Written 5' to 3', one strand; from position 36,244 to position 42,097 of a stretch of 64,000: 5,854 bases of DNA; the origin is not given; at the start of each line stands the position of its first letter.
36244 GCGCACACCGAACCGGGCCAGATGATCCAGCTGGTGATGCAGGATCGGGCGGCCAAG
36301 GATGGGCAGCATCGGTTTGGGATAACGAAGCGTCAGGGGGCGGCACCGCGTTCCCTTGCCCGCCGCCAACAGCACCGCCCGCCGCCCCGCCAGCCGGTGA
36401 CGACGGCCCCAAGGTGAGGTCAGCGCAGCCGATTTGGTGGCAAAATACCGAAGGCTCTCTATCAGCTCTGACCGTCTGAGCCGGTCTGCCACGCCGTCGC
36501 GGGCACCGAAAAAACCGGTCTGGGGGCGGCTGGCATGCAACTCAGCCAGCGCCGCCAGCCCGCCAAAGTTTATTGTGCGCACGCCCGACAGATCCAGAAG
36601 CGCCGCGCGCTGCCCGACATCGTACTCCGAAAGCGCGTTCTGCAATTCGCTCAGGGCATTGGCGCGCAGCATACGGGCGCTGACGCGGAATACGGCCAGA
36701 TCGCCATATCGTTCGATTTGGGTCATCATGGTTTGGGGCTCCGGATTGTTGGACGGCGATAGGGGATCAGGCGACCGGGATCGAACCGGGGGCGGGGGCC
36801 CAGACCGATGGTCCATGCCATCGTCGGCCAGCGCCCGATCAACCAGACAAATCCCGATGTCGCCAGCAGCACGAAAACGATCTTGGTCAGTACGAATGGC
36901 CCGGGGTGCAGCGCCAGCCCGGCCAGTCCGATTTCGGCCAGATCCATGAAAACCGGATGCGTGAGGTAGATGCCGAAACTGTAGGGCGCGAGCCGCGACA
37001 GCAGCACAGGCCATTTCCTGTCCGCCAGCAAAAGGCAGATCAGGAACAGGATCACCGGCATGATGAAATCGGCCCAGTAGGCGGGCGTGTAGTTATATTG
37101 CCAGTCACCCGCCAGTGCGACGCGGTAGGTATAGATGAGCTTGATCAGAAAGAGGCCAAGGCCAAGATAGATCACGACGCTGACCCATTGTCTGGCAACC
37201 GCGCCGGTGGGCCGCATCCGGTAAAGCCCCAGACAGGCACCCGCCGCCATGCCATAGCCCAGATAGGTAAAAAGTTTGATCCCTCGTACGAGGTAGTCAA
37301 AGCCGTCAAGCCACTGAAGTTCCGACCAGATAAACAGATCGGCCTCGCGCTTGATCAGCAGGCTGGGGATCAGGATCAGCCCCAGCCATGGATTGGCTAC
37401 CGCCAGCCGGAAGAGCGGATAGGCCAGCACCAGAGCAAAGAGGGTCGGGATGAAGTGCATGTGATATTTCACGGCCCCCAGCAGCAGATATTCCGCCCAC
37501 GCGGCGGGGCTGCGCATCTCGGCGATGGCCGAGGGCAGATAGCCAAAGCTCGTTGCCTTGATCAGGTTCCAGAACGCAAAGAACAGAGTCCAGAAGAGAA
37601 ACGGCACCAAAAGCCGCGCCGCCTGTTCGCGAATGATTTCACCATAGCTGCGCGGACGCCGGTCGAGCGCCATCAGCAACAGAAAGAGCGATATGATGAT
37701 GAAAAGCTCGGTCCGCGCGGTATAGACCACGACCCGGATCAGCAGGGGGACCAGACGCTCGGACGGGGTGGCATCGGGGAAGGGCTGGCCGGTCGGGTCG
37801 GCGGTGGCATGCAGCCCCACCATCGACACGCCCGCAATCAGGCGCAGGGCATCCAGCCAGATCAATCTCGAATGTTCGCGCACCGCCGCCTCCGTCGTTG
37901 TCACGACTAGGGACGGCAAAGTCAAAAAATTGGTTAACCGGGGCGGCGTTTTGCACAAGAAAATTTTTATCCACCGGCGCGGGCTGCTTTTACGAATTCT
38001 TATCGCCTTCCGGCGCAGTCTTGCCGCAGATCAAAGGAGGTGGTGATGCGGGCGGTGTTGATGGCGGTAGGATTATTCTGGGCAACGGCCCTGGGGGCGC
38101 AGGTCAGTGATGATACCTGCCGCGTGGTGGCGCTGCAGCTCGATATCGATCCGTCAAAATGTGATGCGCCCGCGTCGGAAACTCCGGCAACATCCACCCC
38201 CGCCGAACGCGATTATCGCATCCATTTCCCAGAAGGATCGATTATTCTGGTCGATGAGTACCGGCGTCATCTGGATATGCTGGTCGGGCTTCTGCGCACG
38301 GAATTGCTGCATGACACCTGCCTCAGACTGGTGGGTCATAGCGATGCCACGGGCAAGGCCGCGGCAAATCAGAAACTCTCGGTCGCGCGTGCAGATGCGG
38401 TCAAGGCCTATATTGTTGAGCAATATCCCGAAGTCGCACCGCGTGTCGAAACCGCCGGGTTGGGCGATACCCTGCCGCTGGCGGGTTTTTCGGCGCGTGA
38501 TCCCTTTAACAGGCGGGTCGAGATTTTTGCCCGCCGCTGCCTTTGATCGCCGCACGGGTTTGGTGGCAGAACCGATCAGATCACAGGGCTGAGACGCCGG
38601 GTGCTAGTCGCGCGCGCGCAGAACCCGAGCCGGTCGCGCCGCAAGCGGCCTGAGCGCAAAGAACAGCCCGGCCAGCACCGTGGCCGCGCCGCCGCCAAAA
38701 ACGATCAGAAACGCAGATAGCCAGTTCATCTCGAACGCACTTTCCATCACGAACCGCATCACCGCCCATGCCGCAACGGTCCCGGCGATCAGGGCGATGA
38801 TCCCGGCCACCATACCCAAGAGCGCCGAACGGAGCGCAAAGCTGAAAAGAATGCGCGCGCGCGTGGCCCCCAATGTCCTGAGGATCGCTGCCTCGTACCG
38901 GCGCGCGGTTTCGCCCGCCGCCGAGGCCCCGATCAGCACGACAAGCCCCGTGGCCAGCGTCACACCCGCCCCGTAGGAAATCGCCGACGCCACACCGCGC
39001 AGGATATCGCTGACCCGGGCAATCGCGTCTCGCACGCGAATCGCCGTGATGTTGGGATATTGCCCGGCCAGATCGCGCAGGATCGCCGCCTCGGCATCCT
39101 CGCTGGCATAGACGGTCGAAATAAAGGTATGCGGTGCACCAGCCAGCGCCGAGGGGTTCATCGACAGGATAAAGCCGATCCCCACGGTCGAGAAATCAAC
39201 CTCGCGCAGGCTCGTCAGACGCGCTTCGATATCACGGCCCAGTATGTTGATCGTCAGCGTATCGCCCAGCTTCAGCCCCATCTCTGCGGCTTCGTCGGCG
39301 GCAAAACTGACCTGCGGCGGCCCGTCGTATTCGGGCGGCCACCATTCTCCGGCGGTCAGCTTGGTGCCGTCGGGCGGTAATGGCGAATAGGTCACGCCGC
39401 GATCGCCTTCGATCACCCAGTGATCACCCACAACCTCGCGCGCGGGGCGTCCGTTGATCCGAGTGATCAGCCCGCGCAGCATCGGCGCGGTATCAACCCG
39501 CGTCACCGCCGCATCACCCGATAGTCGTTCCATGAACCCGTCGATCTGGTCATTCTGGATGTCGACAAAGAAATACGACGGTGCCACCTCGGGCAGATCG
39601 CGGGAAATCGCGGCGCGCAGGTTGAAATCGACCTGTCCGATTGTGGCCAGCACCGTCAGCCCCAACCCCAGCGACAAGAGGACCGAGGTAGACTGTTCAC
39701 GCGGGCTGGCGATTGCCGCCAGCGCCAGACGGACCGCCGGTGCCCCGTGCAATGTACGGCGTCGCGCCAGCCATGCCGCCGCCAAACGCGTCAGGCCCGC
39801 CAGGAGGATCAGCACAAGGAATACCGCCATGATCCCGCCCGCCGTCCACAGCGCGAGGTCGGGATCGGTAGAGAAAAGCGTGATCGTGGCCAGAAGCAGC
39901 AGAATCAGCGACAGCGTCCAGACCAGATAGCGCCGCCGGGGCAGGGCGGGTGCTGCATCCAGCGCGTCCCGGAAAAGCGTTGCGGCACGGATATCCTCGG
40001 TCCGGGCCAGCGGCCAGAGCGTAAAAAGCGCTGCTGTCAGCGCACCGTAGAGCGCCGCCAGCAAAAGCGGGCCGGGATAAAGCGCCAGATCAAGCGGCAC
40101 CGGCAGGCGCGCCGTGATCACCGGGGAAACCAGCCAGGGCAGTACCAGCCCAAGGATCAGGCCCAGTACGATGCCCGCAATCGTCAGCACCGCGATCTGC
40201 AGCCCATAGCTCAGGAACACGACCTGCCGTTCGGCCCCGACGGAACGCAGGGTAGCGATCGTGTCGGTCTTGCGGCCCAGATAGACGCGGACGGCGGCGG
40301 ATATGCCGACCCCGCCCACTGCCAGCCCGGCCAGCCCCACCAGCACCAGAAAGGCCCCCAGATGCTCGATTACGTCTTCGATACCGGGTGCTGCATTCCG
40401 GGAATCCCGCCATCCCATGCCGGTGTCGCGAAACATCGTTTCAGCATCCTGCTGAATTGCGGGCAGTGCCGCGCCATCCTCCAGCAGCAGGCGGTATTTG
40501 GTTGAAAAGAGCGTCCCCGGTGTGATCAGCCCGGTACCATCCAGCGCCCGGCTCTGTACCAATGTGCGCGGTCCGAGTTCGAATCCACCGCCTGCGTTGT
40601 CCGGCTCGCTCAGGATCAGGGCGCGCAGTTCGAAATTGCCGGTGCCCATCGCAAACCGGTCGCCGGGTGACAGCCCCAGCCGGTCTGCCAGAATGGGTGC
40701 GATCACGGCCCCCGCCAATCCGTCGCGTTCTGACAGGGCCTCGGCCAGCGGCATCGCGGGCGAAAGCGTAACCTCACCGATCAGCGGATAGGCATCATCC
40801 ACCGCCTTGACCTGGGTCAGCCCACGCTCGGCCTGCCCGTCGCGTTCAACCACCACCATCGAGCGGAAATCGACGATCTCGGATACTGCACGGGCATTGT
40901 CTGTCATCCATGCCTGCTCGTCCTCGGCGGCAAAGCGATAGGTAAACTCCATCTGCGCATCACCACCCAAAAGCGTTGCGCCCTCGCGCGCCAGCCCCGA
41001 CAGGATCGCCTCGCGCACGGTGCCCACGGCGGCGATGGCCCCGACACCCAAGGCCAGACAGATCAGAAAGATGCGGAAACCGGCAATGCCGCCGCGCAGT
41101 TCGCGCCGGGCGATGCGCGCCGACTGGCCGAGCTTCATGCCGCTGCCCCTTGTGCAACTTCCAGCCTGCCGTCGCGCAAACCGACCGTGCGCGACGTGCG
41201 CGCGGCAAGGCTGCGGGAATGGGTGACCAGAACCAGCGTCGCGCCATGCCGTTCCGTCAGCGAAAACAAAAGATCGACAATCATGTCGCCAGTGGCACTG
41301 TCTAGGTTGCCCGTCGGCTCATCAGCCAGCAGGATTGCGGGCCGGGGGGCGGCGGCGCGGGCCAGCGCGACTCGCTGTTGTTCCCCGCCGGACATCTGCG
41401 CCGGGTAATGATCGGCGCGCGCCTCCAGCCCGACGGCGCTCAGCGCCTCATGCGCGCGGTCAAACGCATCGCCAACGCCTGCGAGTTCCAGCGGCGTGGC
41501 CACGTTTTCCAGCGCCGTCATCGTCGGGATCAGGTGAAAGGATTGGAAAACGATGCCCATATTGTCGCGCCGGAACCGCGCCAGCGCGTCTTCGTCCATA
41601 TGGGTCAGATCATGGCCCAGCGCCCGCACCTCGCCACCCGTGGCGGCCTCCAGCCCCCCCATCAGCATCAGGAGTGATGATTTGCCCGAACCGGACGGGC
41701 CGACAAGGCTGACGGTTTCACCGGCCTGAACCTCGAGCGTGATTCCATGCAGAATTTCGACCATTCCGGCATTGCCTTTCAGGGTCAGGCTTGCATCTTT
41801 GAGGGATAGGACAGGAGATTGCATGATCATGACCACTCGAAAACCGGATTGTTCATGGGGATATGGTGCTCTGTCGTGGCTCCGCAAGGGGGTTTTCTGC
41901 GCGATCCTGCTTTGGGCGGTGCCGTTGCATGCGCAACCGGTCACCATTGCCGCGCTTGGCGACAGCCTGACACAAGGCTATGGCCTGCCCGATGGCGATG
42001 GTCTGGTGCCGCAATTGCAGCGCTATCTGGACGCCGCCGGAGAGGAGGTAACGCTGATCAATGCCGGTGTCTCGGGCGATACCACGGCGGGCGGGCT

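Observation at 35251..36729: STAS (anti-sigma-antagonist-like) domain fused to an NDP-sugar pyrophosphorylase, with the phospho-serine position lost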

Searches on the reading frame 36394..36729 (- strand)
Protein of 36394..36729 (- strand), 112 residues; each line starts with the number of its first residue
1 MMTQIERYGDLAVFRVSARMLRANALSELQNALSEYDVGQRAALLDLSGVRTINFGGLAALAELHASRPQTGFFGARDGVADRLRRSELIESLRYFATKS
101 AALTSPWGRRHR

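Call 29: search_solved_structures(query=A4, max_evalue=1, show_alignments=4)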
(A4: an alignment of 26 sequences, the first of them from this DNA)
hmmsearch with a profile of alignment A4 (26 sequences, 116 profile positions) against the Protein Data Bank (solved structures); distinct sequences matched with E-value up to 1: 31.
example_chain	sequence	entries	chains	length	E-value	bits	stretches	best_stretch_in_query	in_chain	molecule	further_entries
4qtp_A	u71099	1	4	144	9.7e-10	42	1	5-109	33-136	Anti-sigma factor antagonist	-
8ih8_A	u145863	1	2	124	7.1e-09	39.2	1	9-108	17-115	Anti-sigma-F factor antagonist RsfB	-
1sbo_A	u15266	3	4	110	3.1e-05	27.5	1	6-106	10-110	Putative anti-sigma factor antagonist TM1442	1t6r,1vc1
1tid_B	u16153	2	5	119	0.00013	25.5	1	4-109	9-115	Anti-sigma F factor antagonist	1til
1th8_B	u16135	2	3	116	0.00025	24.6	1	4-109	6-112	Anti-sigma F factor antagonist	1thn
2ka5_A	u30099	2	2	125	0.00026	24.5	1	27-110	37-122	Putative anti-sigma factor antagonist TM_1081 | Putative anti-sigma factor antagonist TM1081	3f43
3t6o_A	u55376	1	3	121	0.00072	23.1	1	29-107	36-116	Sulfate transporter/antisigma-factor antagonist STAS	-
4hyl_A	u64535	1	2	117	0.00073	23.1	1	9-108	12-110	Stage II sporulation protein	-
6zy2_B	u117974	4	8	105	0.0013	22.3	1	42-99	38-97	ABC transporter maintaining OM lipid asymmetry, cytoplasmic STAS component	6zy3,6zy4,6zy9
9u9f_A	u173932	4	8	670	0.0019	21.8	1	31-97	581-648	SULTR-like phosphorus distribution transporter | Os06g0143700 protein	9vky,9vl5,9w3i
6xbd_K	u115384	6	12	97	0.0025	21.4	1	42-89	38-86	Phospholipid ABC transporter-binding protein MlaB | Lipid asymmetry maintenance protein MlaB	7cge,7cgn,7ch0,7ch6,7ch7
6xgy_B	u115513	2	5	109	0.0033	21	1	42-89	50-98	ABC transporter maintaining OM lipid asymmetry, cytoplasmic STAS component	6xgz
3ny7_A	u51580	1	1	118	0.0045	20.5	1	9-108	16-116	Sulfate transporter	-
9iar_B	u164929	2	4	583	0.025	18.2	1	37-108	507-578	Sodium-independent sulfate anion transporter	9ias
6ki2_A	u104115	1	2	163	0.1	16.2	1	37-109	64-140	Low affinity sulfate transporter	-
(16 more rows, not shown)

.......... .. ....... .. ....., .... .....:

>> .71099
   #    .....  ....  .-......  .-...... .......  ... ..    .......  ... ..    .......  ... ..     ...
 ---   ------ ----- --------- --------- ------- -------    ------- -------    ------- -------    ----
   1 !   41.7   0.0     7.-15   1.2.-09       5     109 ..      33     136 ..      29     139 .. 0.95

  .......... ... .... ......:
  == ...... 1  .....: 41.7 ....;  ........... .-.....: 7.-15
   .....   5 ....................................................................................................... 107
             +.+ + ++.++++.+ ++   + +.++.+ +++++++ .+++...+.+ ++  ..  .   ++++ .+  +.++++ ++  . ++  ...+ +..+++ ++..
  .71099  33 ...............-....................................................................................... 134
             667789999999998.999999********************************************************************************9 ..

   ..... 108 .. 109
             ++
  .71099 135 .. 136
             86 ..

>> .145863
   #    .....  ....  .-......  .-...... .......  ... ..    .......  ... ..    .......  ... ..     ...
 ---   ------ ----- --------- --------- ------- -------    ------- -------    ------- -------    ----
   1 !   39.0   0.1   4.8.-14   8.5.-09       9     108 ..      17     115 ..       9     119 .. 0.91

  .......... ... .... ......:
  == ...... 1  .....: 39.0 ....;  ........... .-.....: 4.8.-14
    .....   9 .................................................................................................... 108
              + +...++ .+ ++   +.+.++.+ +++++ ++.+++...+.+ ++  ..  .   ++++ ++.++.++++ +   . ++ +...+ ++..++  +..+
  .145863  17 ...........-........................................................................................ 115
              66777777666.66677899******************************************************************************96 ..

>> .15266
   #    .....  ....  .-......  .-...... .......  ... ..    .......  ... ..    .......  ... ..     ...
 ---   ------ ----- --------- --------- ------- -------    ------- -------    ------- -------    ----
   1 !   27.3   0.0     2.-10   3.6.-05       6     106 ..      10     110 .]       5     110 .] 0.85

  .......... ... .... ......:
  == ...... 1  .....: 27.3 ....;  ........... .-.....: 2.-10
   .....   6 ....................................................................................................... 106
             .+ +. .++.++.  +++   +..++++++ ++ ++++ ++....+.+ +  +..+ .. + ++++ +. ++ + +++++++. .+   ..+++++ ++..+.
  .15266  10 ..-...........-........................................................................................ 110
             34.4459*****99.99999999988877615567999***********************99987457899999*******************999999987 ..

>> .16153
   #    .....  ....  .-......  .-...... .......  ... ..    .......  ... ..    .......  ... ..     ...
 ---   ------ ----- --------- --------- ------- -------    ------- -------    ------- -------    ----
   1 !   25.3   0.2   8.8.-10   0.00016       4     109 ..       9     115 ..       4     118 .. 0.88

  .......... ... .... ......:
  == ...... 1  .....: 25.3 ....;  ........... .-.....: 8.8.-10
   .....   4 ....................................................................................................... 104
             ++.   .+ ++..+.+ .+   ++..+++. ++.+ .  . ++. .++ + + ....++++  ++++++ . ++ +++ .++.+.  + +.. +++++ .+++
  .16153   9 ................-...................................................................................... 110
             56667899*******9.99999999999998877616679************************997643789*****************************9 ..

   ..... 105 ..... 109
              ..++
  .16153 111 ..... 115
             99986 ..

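Call 30: search_protein_families(library=pfam, alignment_id=A4, max_evalue=0.01)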
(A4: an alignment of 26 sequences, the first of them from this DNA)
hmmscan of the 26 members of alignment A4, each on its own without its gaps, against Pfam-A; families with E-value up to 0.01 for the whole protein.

A. member 1, seq(112 aa): 2 families
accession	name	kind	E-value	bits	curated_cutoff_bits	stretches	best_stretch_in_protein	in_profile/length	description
PF01740.26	STAS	-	0.0001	22.5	22.6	1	4-100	3-104/106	STAS domain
PF13466.11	STAS_2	-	0.00073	20.1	29.2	1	21-70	7-56/80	STAS domain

B. families by the number of members that match (of 26 scanned): 2 families
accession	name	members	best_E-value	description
PF01740.26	STAS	21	2.9e-09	STAS domain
PF13466.11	STAS_2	18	4.1e-09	STAS domain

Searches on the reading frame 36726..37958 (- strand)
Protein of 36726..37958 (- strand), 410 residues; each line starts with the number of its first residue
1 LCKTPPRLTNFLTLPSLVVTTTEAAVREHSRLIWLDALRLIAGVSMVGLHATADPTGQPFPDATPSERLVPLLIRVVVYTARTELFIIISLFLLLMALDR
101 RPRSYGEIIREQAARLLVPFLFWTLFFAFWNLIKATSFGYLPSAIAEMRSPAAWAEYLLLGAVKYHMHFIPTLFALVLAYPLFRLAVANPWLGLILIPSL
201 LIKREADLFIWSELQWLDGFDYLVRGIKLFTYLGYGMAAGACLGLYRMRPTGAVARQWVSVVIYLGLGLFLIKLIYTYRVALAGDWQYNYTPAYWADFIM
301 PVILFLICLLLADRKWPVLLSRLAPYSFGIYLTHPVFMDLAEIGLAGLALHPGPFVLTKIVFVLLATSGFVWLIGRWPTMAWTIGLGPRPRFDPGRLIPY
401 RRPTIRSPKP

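Call 9: search_protein_families(library=pfam, proteins=[window:36726-37958:-], max_evalue=0.01)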
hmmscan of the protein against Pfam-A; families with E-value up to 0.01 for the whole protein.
window:36726-37958:- (410 aa): 1 family
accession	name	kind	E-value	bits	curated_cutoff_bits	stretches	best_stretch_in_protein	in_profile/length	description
PF01757.29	Acyl_transf_3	-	2.5e-30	106.1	31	1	33-368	2-318/326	Acyltransferase domain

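Call 45: search_protein_families(library=ncbifam, proteins=[window:36726-37958:-], max_evalue=0.00001)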
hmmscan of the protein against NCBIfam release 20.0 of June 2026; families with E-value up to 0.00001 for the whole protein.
window:36726-37958:- (410 aa): 0 families

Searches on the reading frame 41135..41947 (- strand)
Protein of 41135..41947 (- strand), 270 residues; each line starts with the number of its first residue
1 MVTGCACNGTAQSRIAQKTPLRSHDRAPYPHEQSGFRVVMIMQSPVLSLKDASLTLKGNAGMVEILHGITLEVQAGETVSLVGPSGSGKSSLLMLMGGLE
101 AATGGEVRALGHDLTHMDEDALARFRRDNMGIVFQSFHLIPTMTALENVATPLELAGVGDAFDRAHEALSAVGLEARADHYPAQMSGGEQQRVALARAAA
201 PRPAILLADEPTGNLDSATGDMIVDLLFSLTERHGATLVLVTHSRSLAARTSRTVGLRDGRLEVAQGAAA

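Call 9: search_protein_families(library=pfam, proteins=[window:41135-41947:-], max_evalue=0.01)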
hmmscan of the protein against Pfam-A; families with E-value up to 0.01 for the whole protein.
window:41135-41947:- (270 aa): 7 families
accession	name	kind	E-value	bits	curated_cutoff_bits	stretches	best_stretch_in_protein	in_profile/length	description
PF00005.33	ABC_tran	-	1.1e-33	117.2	25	1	66-212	1-136/137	ABC transporter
PF13304.12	AAA_21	-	2.3e-05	25.1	27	0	80-99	3-22/304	AAA domain, putative AbiEii toxin, Type IV TA system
PF13481.12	AAA_25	-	0.00016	21.8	27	0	74-96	31-53/195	AAA domain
PF02463.25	SMC_N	-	0.0006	19.7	40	0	182-258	134-212/220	RecF/RecN/SMC N terminal domain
PF13555.12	AAA_29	-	0.0019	18.3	27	1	67-93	13-39/61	P-loop containing region of AAA domain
PF20703.3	nSTAND1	-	0.003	17.7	27.1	1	72-94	29-51/379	Novel STAND NTPase 1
PF13191.12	AAA_16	-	0.0037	18.2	32.6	0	73-235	19-162/167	AAA ATPase domain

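Call 45: search_protein_families(library=ncbifam, proteins=[window:41135-41947:-], max_evalue=0.00001)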
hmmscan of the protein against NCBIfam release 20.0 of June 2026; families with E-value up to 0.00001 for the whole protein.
window:41135-41947:- (270 aa): 184 families (the best 25 are shown)
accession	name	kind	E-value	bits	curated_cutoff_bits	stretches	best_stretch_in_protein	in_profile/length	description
NF007879.0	PRK10584.1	equivalog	1.9e-71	240.4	336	1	62-263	22-225/228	putative ABC transporter ATP-binding protein YbbA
TIGR02211.1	LolD_lipo_ex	equivalog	2.4e-62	210.3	307.75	1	56-263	11-220/221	lipoprotein-releasing ABC transporter ATP-binding protein LolD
NF008639.0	PRK11629.1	equivalog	1e-59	201.8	360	1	62-263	22-225/234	lipoprotein-releasing ABC transporter ATP-binding protein LolD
TIGR02673.1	FtsE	equivalog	4.6e-58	196.4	264.85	1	61-260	13-213/214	cell division ATP-binding protein FtsE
NF007826.0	PRK10535.1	equivalog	1.3e-56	192.2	966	1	45-263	3-222/648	macrolide ABC transporter ATP-binding protein/permease MacB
TIGR02982.1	heterocyst_DevA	subfamily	5.5e-54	183.1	295.8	1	63-262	18-219/220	ABC exporter ATP-binding subunit, DevA family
NF038007.1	ABC_ATP_DarD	equivalog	4e-53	180.1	375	1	58-262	13-218/218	darobactin export ABC transporter ATP-binding protein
NF007027.0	PRK09493.1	equivalog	1.9e-47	161.6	379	1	60-262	11-214/240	glutamine ABC transporter ATP-binding protein GlnQ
TIGR03265.1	PhnT2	equivalog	1e-46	159.8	457.7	1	60-248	14-198/353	putative 2-aminoethylphosphonate ABC transporter ATP-binding protein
TIGR03608.1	L_ocin_972_ABC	subfamily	1.9e-46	158.2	254.85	1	63-256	11-205/206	putative bacteriocin export ABC transporter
TIGR03005.1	ectoine_ehuA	equivalog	6.7e-45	153.3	345.4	1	61-255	11-217/252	ectoine/hydroxyectoine ABC transporter ATP-binding protein EhuA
NF008338.0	PRK11124.1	equivalog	1.3e-42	146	369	1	61-266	13-222/242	arginine ABC transporter ATP-binding protein ArtP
TIGR02315.1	ABC_phnC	equivalog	1.4e-42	145.8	266.1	1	63-262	15-224/243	phosphonate ABC transporter ATP-binding protein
TIGR01186.1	proV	subfamily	3.8e-42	144.7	326.6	1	65-260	8-206/363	betaine/proline/choline family ABC transporter ATP-binding protein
TIGR02314.1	ABC_MetN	equivalog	1.6e-41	142.5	499.7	1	60-260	15-216/343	methionine ABC transporter ATP-binding protein MetN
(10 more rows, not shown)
